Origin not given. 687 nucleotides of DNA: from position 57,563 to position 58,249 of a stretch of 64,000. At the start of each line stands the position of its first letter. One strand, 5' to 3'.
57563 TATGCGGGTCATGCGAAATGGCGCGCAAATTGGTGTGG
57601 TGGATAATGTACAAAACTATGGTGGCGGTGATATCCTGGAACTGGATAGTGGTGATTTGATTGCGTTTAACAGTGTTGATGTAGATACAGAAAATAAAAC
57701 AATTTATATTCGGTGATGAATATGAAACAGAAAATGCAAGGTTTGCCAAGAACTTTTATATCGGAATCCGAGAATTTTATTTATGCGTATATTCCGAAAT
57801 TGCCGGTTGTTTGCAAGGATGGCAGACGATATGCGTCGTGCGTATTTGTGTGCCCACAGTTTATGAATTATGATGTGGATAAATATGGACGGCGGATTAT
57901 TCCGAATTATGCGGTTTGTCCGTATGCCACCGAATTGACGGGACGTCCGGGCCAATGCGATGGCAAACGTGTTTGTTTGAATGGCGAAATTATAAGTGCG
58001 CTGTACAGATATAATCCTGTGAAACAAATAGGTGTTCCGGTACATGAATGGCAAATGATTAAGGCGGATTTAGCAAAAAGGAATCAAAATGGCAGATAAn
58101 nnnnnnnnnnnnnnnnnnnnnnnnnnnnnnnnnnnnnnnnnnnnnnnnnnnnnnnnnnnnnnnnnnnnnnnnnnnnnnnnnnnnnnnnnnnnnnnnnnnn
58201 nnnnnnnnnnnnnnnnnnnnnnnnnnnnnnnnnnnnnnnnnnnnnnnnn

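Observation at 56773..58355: Four small Cys-containing ORFs translationally coupled inside the conserved rpsP-rimM-trmD-rplS operon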

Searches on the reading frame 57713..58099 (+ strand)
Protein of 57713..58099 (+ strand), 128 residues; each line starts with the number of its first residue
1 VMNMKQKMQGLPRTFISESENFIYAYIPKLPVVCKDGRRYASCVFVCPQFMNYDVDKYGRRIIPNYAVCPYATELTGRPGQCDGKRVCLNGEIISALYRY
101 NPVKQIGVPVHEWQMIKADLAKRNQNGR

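Call 3: search_protein_families(library=pfam, proteins=[window:57713-58099:+], max_evalue=1)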
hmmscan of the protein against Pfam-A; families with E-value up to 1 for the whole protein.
window:57713-58099:+ (128 aa): 0 families

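Call 4: search_protein_families(library=ncbifam, proteins=[window:57713-58099:+], max_evalue=1)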
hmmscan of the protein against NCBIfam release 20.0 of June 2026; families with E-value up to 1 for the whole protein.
window:57713-58099:+ (128 aa): 0 families

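Call 5: search_protein_families(library=phrogs, proteins=[window:57713-58099:+], max_evalue=1)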
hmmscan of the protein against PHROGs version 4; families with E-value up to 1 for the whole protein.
window:57713-58099:+ (128 aa): 1 family
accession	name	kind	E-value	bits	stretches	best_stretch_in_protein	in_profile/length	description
phrog_23937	-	unknown function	0.075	14.1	1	58-77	34-53/63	-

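Call 7: find_encoding_contigs(protein=window:57713-58099:+, flank=5000, max_places=6)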
Protein window:57713-58099:+ (128 aa): no gene with exactly this product is on record in the collection.

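Call 12: find_related_loci(query=window:57713-58096:+, collection=genome_contigs, flank=6000)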
Query window:57713-58096:+ (128 aa) in genome_contigs; peptide patterns used: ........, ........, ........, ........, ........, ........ (x = any residue, [..] = any of these).
22 stretches matched a pattern; 1 encode a relative of the query (tblastn E <= 1e-3); 1 distinct loci.
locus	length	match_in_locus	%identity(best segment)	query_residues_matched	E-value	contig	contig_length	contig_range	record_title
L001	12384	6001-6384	70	1-128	4e-60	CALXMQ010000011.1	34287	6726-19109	MAG: uncultured Alphaproteobacteria bacterium isolate BRZ_KT__bin2 genome assembly, contig: BRZ_KT__NODE_934_length_3428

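Call 20: search_protein_representatives(protein=window:57713-58096:+)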
Query: 128 residues. Proteins with E-value up to 0.001 (for the whole library): 30; up to 1e-10: 10; up to 1e-30: 0. The best 30 are listed.
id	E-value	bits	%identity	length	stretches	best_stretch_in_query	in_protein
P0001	4.9e-27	110.8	45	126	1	4-124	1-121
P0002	5.5e-26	107.4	69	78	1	51-128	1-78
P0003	1.7e-22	96.1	48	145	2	29-100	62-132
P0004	1.3e-20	90.0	47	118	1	4-97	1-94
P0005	1.5e-12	63.9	48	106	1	11-100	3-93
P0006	1.8e-12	63.6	44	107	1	7-95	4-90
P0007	2.7e-12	63.1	56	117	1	4-73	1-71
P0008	3.4e-12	62.8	46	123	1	11-93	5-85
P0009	5.3e-12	62.2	52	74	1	13-77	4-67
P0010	1.1e-11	61.2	44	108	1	11-97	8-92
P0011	1.4e-10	57.6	39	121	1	2-96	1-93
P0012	2.0e-10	57.1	40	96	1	11-106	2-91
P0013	3.3e-10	56.4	42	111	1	11-95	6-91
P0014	1.6e-09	54.2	42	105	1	19-95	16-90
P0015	5.7e-09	52.3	44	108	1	6-95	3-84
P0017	1.3e-08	51.2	36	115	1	4-105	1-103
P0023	7.3e-06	42.3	39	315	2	40-73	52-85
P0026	3.5e-05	40.1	37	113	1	20-106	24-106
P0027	8.2e-05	38.9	41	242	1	17-91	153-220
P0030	7.1e-04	35.9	32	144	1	14-118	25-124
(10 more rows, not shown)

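Call 22: find_encoding_contigs(protein=P0001, flank=6000, max_places=4)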
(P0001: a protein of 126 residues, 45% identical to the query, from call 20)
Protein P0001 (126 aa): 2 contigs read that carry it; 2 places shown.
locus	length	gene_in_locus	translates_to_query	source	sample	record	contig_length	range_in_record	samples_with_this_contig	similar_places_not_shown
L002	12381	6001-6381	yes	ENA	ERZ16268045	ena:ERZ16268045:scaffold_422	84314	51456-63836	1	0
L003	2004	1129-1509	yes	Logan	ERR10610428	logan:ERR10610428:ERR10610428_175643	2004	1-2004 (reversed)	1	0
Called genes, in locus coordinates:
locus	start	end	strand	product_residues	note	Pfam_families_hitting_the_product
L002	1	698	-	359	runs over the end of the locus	PF00365:PFK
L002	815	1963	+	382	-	PF01476:LysM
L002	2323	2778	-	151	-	-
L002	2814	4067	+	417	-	PF02812:ELFV_dehydrog_N, PF00208:ELFV_dehydrog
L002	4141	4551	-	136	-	-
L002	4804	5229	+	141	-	PF00886:Ribosomal_S16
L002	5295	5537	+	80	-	-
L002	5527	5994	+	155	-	PF01782:RimM, PF24986:PRC_RimM (weak)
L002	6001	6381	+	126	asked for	-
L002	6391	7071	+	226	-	PF01746:tRNA_m1G_MT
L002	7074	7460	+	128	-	PF01245:Ribosomal_L19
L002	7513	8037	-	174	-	PF00149:Metallophos (weak)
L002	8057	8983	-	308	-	PF08843:AbiEii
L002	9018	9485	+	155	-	PF09923:DUF2155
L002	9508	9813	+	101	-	-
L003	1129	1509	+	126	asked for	-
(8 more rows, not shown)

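Call 25: find_encoding_contigs(protein=P0004, flank=5000, max_places=3)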
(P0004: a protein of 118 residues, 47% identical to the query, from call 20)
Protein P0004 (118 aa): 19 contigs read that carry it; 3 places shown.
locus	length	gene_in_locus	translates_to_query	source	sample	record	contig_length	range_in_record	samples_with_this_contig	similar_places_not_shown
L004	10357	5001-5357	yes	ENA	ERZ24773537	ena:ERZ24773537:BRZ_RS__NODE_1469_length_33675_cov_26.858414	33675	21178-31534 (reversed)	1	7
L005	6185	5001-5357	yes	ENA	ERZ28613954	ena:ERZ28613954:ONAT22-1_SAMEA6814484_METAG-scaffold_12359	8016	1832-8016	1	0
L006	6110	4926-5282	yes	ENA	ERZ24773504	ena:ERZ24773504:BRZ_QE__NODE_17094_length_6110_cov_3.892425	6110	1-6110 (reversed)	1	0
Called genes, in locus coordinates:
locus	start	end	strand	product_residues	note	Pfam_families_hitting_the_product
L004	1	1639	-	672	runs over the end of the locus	PF00535:Glycos_transf_2, PF10111:Glyco_tranf_2_2, PF13506:Glyco_transf_21 (weak), PF13641:Glyco_tranf_2_3, PF14307:Glyco_tran_WbsX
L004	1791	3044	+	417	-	PF02812:ELFV_dehydrog_N, PF00208:ELFV_dehydrog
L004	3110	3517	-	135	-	-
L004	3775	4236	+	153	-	PF00886:Ribosomal_S16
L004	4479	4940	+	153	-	PF01782:RimM, PF24986:PRC_RimM (weak)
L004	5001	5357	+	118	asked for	-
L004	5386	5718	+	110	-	-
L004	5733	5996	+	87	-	-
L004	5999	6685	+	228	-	PF01746:tRNA_m1G_MT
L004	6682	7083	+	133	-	PF01245:Ribosomal_L19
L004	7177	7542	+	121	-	PF09923:DUF2155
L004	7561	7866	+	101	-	-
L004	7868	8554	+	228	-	PF07313:AmiA-like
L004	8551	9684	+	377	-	PF00814:TsaD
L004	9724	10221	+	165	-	-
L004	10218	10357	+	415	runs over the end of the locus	PF13742:tRNA_anti_2, PF01336:tRNA_anti-codon, PF02601:Exonuc_VII_L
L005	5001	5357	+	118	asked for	-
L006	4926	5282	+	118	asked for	-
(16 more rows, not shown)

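Call 26: find_encoding_contigs(protein=P0008, flank=5000, max_places=3)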
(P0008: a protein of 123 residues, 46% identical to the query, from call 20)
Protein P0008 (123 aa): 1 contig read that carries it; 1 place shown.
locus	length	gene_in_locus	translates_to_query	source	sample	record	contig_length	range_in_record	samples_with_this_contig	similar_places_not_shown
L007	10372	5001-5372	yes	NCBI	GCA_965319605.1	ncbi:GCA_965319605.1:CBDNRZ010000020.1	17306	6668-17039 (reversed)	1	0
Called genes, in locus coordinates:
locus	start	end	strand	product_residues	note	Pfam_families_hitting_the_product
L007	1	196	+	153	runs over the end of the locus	?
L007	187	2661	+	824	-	-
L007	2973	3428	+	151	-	PF00886:Ribosomal_S16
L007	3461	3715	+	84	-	-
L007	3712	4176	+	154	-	PF01782:RimM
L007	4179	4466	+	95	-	-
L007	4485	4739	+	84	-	-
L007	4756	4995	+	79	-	-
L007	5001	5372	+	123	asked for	-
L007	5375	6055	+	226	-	PF01746:tRNA_m1G_MT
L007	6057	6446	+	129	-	PF01245:Ribosomal_L19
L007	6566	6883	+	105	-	PF09923:DUF2155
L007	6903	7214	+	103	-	-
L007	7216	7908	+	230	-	PF07313:AmiA-like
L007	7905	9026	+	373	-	PF00814:TsaD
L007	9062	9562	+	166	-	-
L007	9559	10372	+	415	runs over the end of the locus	PF13742:tRNA_anti_2, PF01336:tRNA_anti-codon, PF02601:Exonuc_VII_L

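Call 27: find_encoding_contigs(protein=P0023, flank=5000, max_places=3)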
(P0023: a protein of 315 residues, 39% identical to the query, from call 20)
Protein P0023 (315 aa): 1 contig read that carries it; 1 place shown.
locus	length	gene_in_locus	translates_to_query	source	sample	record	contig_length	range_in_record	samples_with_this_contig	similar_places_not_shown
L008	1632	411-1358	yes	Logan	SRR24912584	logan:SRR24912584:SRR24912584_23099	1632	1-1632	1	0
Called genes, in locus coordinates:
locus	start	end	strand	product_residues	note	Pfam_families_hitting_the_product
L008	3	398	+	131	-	?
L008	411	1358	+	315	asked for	-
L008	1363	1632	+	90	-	?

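Call 28: find_encoding_contigs(protein=P0030, flank=5000, max_places=3)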
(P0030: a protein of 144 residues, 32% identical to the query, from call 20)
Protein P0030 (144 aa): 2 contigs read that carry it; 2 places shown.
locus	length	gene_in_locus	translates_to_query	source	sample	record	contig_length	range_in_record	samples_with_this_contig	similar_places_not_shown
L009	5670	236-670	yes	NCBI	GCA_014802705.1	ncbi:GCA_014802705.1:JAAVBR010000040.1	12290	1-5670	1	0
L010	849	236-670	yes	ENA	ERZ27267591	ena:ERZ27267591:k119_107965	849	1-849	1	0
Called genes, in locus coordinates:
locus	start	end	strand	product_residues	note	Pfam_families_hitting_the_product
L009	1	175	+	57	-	?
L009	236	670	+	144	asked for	-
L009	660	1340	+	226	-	PF01746:tRNA_m1G_MT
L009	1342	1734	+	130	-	PF01245:Ribosomal_L19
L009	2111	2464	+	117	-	PF09923:DUF2155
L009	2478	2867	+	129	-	-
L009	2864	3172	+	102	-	-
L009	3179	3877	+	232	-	PF07313:AmiA-like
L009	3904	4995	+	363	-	PF00814:TsaD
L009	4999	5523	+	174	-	-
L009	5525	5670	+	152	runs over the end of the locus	-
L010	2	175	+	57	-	?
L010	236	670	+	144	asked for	-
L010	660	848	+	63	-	?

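Call 29: find_encoding_contigs(protein=P0027, flank=5000, max_places=3)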
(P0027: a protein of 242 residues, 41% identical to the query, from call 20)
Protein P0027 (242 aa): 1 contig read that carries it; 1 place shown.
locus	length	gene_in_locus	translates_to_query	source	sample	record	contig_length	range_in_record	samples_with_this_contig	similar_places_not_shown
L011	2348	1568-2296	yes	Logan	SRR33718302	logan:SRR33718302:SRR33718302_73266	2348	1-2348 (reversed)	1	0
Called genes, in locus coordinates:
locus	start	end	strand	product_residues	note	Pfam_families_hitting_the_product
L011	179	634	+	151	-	PF00886:Ribosomal_S16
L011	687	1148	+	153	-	PF01782:RimM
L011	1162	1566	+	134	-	-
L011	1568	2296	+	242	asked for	-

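Call 30: find_encoding_contigs(protein=P0017, flank=5000, max_places=3)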
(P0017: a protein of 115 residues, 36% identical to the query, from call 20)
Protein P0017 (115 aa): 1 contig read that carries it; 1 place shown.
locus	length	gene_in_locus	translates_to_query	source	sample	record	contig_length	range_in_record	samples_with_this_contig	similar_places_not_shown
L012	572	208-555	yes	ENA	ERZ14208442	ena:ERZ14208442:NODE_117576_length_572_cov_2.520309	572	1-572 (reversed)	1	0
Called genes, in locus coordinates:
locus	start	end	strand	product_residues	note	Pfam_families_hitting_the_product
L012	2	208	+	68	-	?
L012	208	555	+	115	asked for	-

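Call 40: predict_structure(alignment_id=A5)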
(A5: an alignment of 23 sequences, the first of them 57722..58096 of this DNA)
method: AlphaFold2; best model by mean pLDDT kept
length: 125 residues; sequences in the alignment: 23
mean_pLDDT: 80.6   pTM: 0.72
mean pLDDT of the five models: 80.6, 80.0, 79.9, 79.6, 77.9
residues with pLDDT >= 90: 43; 70-90: 54; 50-70: 19; < 50: 9
segments of 3 or more residues with pLDDT < 50: 95-99
pLDDT, mean of each block of 10 residues (from residue 1): 63 88 87 91 94 91 92 87 90 55 72 71 54
secondary structure, 60 per line:
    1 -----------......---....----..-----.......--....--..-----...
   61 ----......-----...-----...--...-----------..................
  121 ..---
elements in order: E12-14 E21-24 E36-39 H45-48 E58-60 E65-70 E76-78 E84-86 E89-91 E103-106 H107-122

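Call 45: fold_search(model_id=the predicted structure, library=pdb)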
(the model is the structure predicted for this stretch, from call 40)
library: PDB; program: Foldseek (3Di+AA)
matches with E <= 10: 35; with E <= 0.001: 0
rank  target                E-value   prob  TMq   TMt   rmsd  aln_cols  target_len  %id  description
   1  1jsg                  2.2e+00  0.01  0.11  0.14  13.2       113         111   12  CRYSTAL STRUCTURE OF P14TCL1, AN ONCOGENE PRODUCT INVOLVED IN T-CELL PROLYMPHOCYTIC LEUKEMIA, REVEALS A NOVEL B-BARREL T (released 1998-03-18)
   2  8ptx_A                3.5e+00  0.01  0.14  0.03  15.6       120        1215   10  Cryo-EM structure of human Elp123 in complex with tRNA, acetyl-CoA, 5'-deoxyadenosine and methionine (released 2024-04-17)
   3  9ivd_B                3.5e+00  0.01  0.13  0.06  17.1       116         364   16  Cryo-EM structure of CyclinD1 bound AMBRA1-DDB1 (released 2025-04-23)
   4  4bhm_A                4.4e+00  0.02  0.15  0.20   8.5        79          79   18  The crystal structure of MoSub1-DNA complex reveals a novel DNA binding mode (released 2014-04-23)
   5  7cce_A                4.4e+00  0.02  0.13  0.11  12.0        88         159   14  crystal structure of Arabidopsis AIPP3 BAH domain in complex with an H3K27me3 peptide (released 2020-12-16)
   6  3lae_A                5.0e+00  0.05  0.12  0.18   7.6        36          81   14  The crystal structure of a functionally unknown conserved protein from Haemophilus influenzae Rd KW20 (released 2010-01-19)
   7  5t2a_Y                5.0e+00  0.01  0.14  0.14  13.9       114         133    9  CryoEM structure of the Leishmania donovani 80S ribosome at 2.9 Angstrom resolution (released 2017-01-25)
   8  4bhm_F                5.3e+00  0.02  0.16  0.21   8.5        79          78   18  The crystal structure of MoSub1-DNA complex reveals a novel DNA binding mode (released 2014-04-23)
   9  4ruw                  5.3e+00  0.01  0.12  0.06  14.9       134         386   12  The crystal structure of endonuclease/exonuclease/phosphatase from Beutenbergia cavernae DSM 12333 (released 2014-12-24)
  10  9r1x_A                6.0e+00  0.02  0.14  0.08   7.5        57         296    4  PLK1 SURFACE ENTROPY REDUCTION (SER) MUTANT IN COMPLEX WITH INHIBITOR BI 2536 (released 2025-11-26)
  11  4ii1_B                6.0e+00  0.01  0.11  0.12  17.0       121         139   10  Crystal structure of the zinc finger of ZGPAT (released 2013-02-13)
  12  4iup_A                6.4e+00  0.03  0.11  0.11   8.1        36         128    8  crystal structure of Se-substituted arabidopsis thaliana SHH1 SAWADEE domain L200M/L218M mutant (released 2013-05-01)
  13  9r1w_BBB              6.4e+00  0.02  0.14  0.08   9.6        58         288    5  PLK1 SURFACE ENTROPY REDUCTION (SER) MUTANT IN COMPLEX WITH THIAZOLIDINONE INHIBITOR COMPOUND 1 (released 2025-11-26)
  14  5zwn_a                6.4e+00  0.01  0.17  0.17  14.2       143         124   10  Cryo-EM structure of the yeast pre-B complex at an average resolution of 3.3 angstrom (Part II: U1 snRNP region) (released 2018-08-29)
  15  6rqf_C                6.8e+00  0.01  0.13  0.08  24.9       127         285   12  3.6 Angstrom cryo-EM structure of the dimeric cytochrome b6f complex from Spinacia oleracea with natively bound thylak (released 2019-11-13)
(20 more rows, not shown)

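Call 46: search_solved_structures(query=A5, max_evalue=10)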
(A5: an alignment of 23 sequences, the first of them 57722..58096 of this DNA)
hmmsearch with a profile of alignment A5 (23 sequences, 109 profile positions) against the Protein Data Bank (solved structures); distinct sequences matched with E-value up to 10: 0.

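Call 49: fold_search(model_id=the predicted structure, library=viral)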
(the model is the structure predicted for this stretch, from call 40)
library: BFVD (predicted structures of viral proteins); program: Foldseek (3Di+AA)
matches with E <= 10: 106; with E <= 0.001: 0
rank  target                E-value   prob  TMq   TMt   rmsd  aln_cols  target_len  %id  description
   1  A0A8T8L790            7.7e-01  0.05  0.18  0.18  15.6       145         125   11  (no name in the UniProt tables at hand)
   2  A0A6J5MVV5            1.0e+00  0.07  0.15  0.21  13.0       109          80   10  Uncharacterized protein [uncultured Caudovirales phage]
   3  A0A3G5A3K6            1.2e+00  0.05  0.19  0.18  12.1       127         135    6  Uncharacterized protein [Harvfovirus sp.]
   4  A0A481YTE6            1.5e+00  0.08  0.18  0.16  13.2       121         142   10  Uncharacterized protein [Marseillevirus LCMAC102]
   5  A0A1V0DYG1            1.8e+00  0.04  0.12  0.16  12.7        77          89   17  Uncharacterized protein [Dinoroseobacter phage vB_DshS-R5C]
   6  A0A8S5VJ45            2.3e+00  0.06  0.14  0.16   7.0        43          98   19  (no name in the UniProt tables at hand)
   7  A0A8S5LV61            2.3e+00  0.02  0.11  0.13  13.0        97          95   10  Uncharacterized protein [Siphoviridae sp. ctFn287]
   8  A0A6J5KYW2            2.6e+00  0.05  0.18  0.26  12.9       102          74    7  Uncharacterized protein [uncultured Caudovirales phage]
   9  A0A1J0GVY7            2.9e+00  0.07  0.18  0.23   6.9        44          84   16  Uncharacterized protein [Streptomyces phage BRock]
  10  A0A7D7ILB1            3.1e+00  0.07  0.26  0.36   8.9       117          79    9  (no name in the UniProt tables at hand)
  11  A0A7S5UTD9            3.1e+00  0.03  0.13  0.17   7.7        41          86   24  Uncharacterized protein [Rhizobium phage RHph_Y68]
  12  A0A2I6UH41            3.1e+00  0.01  0.11  0.11   9.9        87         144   16  Uncharacterized protein [Salinibacter phage M31CR41-2]
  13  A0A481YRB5            3.3e+00  0.06  0.15  0.12   5.2        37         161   11  Uncharacterized protein [Marseillevirus LCMAC101]
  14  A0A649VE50            3.3e+00  0.04  0.14  0.27  11.6        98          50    8  (no name in the UniProt tables at hand)
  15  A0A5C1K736            3.5e+00  0.08  0.26  0.35  12.4       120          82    8  (no name in the UniProt tables at hand)
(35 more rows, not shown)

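Call 54: find_related_loci(query=A6, collection=metagenome_contigs, flank=4000)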
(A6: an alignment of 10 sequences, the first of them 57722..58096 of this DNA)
Query A6 (125 aa) in metagenome_contigs; peptide patterns used: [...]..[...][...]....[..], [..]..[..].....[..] (x = any residue, [..] = any of these).
130 stretches matched a pattern, but none encodes a relative of the query by tblastn (E <= 1e-3).

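Call 55: find_related_loci(query=A6, collection=viral_contigs, flank=4000)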
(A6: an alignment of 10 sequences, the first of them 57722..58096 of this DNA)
Query A6 (125 aa) in viral_contigs; peptide patterns used: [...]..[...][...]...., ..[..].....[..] (x = any residue, [..] = any of these).
44 stretches matched a pattern, but none encodes a relative of the query by tblastn (E <= 1e-3).

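Call 56: find_encoding_contigs(protein=P0015, flank=4000, max_places=2)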
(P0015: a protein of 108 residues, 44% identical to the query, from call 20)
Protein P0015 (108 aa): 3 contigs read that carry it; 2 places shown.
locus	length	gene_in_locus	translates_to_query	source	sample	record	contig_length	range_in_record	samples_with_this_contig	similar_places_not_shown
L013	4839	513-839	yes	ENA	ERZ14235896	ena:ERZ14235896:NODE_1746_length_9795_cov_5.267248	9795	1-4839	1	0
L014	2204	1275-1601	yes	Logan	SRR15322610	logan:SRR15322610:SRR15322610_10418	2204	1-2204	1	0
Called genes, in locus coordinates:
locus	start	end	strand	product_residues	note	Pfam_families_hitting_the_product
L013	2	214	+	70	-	?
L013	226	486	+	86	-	-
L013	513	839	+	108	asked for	-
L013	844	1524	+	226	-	PF01746:tRNA_m1G_MT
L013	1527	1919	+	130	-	PF01245:Ribosomal_L19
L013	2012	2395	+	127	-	PF09923:DUF2155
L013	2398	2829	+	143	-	-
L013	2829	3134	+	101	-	-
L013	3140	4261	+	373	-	PF00814:TsaD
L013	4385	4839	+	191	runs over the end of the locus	-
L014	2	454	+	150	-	?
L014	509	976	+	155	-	PF01782:RimM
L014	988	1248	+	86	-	-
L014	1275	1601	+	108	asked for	-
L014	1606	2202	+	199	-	?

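Call 57: find_encoding_contigs(protein=P0026, flank=4000, max_places=2)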
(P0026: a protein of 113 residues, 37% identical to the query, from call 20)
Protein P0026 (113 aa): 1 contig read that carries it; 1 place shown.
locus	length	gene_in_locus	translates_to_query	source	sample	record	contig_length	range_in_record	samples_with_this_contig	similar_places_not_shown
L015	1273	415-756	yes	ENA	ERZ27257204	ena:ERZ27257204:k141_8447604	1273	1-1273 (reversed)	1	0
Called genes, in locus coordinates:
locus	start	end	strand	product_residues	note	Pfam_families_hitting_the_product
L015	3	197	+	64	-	?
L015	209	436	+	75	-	-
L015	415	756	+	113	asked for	-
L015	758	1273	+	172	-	?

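Call 58: find_encoding_contigs(protein=P0013, flank=4000, max_places=2)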
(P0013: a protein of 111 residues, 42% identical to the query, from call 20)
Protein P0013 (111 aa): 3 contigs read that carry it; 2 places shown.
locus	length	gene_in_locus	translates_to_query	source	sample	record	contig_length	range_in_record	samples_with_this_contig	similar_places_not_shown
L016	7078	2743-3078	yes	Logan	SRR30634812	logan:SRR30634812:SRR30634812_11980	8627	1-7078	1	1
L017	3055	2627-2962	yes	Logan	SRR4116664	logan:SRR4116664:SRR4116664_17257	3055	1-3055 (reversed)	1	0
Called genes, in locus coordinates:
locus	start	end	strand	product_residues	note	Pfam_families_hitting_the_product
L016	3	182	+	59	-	?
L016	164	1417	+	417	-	PF02812:ELFV_dehydrog_N, PF00208:ELFV_dehydrog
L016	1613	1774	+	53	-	-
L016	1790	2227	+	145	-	PF00886:Ribosomal_S16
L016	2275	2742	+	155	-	PF01782:RimM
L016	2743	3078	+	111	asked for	-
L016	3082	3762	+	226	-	PF01746:tRNA_m1G_MT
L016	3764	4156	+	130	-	PF01245:Ribosomal_L19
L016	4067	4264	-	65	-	-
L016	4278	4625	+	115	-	PF09923:DUF2155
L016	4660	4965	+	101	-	-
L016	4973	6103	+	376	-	PF00814:TsaD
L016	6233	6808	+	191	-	-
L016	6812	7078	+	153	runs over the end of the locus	-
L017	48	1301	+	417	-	PF02812:ELFV_dehydrog_N, PF00208:ELFV_dehydrog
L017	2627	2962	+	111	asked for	-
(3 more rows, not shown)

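Call 67: search_protein_families(library=pfam, alignment_id=A5, max_evalue=1)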
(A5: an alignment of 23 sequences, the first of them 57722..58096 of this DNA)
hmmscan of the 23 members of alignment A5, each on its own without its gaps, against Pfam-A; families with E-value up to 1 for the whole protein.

A. member 1, window:57722-58096:+ (125 aa): 0 families

B. families by the number of members that match (of 23 scanned): 6 families
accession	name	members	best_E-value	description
PF02579.22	Nitro_FeMo-Co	1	0.029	Dinitrogenase iron-molybdenum cofactor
PF10490.14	CENP-F_C_Rb_bdg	1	0.066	Rb-binding domain of kinetochore protein Cenp-F/LEK1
PF23105.1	EGF_integrin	1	0.074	Integrin EGF domain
PF13370.11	Fer4_13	1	0.11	4Fe-4S single cluster domain of Ferredoxin I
PF12115.13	Salp15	1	0.21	Salivary protein of 15kDa inhibits CD4+ T cell activation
PF12800.12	Fer4_4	1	0.55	4Fe-4S binding domain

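Call 68: search_protein_families(library=padloc, proteins=[window:57713-58099:+], max_evalue=1)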
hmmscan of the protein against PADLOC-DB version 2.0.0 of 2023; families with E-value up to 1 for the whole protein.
window:57713-58099:+ (128 aa): 0 families

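Call 87: search_dna_similar(query=window:57722-58096:+, collection=phages, mode=protein, max_evalue=0.01, max_rows=5)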
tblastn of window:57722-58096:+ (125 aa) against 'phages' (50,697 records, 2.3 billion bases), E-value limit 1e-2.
No match.
